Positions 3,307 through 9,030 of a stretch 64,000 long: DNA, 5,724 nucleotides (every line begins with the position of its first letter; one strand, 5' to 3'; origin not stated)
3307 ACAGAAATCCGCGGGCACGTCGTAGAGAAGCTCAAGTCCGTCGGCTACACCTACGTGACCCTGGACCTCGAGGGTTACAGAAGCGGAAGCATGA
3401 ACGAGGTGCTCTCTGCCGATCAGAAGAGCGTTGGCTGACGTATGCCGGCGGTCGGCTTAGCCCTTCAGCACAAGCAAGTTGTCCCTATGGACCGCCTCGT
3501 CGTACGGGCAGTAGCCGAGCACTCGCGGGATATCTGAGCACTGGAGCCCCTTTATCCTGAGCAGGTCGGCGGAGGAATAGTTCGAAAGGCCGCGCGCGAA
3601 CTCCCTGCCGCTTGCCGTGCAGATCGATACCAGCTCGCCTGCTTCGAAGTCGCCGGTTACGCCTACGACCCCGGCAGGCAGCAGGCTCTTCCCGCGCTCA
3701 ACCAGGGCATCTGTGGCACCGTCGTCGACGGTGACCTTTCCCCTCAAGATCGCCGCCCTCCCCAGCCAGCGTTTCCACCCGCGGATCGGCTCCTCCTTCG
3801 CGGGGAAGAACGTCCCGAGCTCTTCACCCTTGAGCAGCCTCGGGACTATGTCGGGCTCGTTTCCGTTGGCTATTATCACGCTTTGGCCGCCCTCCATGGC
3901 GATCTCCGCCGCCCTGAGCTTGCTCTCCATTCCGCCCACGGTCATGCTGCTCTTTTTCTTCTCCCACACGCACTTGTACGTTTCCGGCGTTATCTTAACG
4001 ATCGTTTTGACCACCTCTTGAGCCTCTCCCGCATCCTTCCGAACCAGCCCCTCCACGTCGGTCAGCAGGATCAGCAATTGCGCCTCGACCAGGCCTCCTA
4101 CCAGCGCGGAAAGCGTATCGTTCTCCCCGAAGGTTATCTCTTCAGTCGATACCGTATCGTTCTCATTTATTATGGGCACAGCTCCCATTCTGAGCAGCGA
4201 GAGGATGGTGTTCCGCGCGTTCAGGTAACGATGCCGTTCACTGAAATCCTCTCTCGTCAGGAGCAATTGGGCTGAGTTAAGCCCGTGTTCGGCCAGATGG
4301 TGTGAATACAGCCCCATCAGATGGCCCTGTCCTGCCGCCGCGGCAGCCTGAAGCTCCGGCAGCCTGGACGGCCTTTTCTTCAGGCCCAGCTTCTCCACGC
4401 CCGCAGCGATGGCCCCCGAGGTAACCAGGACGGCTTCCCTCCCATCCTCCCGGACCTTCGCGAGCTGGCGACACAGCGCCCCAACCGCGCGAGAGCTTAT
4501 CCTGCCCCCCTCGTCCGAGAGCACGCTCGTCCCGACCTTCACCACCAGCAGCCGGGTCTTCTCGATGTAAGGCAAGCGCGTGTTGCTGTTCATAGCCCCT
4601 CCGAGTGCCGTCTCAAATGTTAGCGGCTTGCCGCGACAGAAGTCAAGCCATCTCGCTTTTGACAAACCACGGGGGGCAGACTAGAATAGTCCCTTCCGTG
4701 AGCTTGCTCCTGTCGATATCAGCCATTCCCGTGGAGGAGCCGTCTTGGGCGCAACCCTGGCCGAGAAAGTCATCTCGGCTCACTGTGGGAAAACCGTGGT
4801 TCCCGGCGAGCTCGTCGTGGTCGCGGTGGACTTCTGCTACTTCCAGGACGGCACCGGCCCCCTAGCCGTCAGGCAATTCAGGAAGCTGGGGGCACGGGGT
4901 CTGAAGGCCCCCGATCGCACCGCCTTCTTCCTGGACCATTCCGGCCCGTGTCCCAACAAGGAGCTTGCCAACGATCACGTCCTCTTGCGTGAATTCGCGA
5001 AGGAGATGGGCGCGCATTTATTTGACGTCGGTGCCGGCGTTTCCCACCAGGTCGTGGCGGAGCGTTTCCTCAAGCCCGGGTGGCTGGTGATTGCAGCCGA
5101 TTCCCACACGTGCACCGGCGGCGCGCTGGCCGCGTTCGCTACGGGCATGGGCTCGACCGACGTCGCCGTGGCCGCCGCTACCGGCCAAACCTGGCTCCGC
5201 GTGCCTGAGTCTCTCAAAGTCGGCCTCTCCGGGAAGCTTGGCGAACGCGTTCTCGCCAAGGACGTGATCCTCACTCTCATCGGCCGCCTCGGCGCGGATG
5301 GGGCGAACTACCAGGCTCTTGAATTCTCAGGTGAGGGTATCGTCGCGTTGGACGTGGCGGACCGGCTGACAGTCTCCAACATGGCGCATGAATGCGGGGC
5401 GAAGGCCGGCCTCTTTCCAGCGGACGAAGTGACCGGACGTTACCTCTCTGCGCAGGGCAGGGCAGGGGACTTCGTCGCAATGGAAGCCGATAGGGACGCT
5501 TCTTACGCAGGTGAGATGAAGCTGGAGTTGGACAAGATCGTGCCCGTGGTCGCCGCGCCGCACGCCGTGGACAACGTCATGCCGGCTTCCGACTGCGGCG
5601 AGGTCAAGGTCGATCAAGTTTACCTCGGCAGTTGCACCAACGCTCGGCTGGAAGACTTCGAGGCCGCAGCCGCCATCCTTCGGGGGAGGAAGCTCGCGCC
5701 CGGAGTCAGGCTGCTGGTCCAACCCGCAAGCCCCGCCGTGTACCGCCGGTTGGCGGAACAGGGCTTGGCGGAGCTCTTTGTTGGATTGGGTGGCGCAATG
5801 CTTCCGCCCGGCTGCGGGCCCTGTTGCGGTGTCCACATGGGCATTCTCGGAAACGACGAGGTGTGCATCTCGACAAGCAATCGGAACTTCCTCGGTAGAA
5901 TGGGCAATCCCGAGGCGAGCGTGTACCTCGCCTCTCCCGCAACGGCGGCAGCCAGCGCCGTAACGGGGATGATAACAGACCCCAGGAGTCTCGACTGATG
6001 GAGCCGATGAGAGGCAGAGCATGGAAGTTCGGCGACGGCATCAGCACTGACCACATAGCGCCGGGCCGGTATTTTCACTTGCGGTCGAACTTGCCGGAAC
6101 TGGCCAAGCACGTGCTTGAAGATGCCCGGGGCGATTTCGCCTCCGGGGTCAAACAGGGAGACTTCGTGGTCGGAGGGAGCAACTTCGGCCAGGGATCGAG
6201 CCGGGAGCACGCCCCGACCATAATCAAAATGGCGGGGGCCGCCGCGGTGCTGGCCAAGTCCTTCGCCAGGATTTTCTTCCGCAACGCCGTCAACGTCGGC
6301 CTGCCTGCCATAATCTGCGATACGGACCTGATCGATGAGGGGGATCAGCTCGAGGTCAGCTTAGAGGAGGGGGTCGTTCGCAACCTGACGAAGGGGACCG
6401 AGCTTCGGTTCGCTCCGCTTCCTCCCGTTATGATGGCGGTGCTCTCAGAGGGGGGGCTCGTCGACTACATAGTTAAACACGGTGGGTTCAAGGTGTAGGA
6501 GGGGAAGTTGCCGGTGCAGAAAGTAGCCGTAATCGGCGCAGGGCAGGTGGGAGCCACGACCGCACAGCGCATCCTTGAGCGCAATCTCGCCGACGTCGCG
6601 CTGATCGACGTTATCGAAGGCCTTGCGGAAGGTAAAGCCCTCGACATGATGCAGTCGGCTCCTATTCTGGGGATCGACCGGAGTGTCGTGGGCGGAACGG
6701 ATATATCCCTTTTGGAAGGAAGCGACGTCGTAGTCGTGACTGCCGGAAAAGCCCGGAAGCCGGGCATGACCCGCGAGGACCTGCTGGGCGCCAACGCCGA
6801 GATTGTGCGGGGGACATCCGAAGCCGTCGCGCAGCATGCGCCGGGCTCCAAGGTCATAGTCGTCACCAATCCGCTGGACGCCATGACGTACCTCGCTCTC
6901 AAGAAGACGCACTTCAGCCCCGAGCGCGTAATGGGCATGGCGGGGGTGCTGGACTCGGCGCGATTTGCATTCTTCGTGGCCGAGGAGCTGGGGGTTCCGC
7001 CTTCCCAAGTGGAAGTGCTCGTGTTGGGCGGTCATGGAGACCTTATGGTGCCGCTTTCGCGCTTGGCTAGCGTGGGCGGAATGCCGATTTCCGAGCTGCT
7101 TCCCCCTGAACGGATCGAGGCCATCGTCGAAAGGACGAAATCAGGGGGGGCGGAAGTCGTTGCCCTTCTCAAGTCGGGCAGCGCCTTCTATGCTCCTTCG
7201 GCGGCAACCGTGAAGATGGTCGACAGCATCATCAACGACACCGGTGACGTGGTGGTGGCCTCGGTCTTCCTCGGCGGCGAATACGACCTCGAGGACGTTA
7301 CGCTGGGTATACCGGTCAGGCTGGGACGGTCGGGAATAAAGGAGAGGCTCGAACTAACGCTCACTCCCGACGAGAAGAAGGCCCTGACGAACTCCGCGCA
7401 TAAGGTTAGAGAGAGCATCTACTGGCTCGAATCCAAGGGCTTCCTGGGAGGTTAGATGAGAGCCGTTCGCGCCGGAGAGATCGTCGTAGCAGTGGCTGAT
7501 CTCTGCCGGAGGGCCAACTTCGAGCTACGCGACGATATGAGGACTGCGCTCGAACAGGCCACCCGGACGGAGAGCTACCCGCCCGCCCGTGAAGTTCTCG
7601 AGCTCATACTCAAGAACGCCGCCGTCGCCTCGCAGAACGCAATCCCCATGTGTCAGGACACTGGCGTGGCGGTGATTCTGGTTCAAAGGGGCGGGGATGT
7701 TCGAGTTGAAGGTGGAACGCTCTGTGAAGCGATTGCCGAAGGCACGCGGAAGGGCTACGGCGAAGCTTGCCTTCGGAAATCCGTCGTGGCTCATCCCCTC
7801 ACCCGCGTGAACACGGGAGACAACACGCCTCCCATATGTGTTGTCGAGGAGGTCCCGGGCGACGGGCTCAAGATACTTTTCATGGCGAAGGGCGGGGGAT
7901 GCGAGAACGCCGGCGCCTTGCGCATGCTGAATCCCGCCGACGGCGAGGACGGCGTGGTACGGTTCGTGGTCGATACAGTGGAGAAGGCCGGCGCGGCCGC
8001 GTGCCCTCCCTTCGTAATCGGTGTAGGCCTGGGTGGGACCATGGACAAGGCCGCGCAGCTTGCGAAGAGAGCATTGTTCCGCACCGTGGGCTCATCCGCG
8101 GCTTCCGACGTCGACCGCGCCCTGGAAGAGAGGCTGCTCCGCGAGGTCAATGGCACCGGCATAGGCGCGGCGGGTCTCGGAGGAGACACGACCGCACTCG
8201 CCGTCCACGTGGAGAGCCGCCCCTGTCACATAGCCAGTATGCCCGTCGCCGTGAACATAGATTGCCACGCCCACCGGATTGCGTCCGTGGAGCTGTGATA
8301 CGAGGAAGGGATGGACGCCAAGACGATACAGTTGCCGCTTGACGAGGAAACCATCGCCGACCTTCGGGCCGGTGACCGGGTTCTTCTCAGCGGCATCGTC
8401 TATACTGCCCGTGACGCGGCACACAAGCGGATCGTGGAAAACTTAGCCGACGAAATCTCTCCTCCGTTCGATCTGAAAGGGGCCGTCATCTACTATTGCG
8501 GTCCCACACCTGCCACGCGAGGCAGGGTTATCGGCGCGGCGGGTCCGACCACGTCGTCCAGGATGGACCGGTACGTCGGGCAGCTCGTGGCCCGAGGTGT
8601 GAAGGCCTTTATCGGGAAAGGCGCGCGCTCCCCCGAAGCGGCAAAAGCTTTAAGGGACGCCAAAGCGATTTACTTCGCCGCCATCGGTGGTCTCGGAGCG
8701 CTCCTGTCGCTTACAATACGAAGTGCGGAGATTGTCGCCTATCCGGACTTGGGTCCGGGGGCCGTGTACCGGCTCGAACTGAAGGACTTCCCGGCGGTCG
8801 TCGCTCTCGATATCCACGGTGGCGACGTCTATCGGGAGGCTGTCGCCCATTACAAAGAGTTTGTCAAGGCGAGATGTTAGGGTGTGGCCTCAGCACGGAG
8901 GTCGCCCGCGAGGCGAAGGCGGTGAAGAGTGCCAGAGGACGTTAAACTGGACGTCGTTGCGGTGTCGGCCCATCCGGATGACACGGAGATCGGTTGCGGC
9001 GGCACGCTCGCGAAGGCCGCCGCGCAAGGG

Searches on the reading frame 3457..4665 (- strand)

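Call 8: search_protein_families(library=pfam, proteins=[window:3457-4665:-], max_evalue=0.00001)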
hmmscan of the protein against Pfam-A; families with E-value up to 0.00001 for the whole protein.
window:3457-4665:- (402 aa): 2 families
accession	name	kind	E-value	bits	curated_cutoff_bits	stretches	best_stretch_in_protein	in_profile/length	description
PF00696.33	AA_kinase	-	3.4e-42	145.2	24.9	1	39-267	2-234/234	Amino acid kinase family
PF01472.26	PUA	-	2.1e-22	79.3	24.8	1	309-383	1-74/74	PUA domain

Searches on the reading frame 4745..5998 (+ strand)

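Call 8: search_protein_families(library=pfam, proteins=[window:4745-5998:+], max_evalue=0.00001)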
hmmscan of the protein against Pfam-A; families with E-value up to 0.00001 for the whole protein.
window:4745-5998:+ (417 aa): 1 family
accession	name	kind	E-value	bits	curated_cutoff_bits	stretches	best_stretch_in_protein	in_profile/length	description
PF00330.25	Aconitase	-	1.1e-96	325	28.7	2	7-282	1-304/463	Aconitase family (aconitate hydratase)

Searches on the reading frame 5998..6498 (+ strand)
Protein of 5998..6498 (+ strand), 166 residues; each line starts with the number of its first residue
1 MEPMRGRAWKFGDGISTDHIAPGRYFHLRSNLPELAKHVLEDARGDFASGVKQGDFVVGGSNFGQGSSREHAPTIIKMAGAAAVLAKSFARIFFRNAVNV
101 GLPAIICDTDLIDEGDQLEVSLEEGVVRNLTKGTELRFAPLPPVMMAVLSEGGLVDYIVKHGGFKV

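Call 8: search_protein_families(library=pfam, proteins=[window:5998-6498:+], max_evalue=0.00001)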
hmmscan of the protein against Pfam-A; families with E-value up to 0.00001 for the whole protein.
window:5998-6498:+ (166 aa): 2 families
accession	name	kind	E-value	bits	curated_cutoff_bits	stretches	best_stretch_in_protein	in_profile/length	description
PF00694.25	Aconitase_C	-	5.7e-16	59.5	22.8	1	56-102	76-123/131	Aconitase C-terminal domain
PF06434.19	Aconitase_2_N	-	7.5e-06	26.2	27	0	15-159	10-171/204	Aconitate hydratase 2 N-terminus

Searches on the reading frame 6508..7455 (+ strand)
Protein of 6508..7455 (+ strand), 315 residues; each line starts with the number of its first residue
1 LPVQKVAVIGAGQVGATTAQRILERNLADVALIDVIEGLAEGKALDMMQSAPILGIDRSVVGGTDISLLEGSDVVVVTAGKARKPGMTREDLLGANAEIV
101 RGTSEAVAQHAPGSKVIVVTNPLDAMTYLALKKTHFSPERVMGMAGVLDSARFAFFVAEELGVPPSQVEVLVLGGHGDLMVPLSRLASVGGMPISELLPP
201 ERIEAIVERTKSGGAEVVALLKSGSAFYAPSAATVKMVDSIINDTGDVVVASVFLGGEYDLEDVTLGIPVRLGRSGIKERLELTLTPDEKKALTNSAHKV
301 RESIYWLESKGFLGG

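Call 8: search_protein_families(library=pfam, proteins=[window:6508-7455:+], max_evalue=0.00001)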
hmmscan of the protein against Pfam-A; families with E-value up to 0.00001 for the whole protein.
window:6508-7455:+ (315 aa): 2 families
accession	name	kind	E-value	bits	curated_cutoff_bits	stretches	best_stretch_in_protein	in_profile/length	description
PF00056.29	Ldh_1_N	-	7.3e-38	130.2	27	1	5-143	2-141/141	lactate/malate dehydrogenase, NAD binding domain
PF02866.23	Ldh_1_C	-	4e-31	108.8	22.6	1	148-304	3-167/174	lactate/malate dehydrogenase, alpha/beta C-terminal domain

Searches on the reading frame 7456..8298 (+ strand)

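Call 8: search_protein_families(library=pfam, proteins=[window:7456-8298:+], max_evalue=0.00001)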
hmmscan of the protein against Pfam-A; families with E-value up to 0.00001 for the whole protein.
window:7456-8298:+ (280 aa): 1 family
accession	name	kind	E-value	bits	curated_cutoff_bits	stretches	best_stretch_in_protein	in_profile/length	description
PF05681.19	Fumerase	-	4.8e-103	344.6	25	1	12-278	3-269/270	Fumarate hydratase (Fumerase)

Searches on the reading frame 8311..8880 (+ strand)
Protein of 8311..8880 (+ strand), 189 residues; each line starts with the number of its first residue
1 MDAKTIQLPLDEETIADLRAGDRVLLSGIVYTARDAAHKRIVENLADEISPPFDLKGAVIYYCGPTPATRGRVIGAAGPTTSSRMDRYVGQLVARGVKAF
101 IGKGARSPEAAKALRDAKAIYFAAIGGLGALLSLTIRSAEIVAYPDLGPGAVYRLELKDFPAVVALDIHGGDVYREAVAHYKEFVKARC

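Call 8: search_protein_families(library=pfam, proteins=[window:8311-8880:+], max_evalue=0.00001)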
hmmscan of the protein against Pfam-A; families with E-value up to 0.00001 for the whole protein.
window:8311-8880:+ (189 aa): 1 family
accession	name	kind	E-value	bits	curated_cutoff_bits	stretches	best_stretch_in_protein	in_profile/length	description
PF05683.17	Fumerase_C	-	1.4e-52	178.4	22.2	1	10-176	35-204/205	Fumarase C-terminus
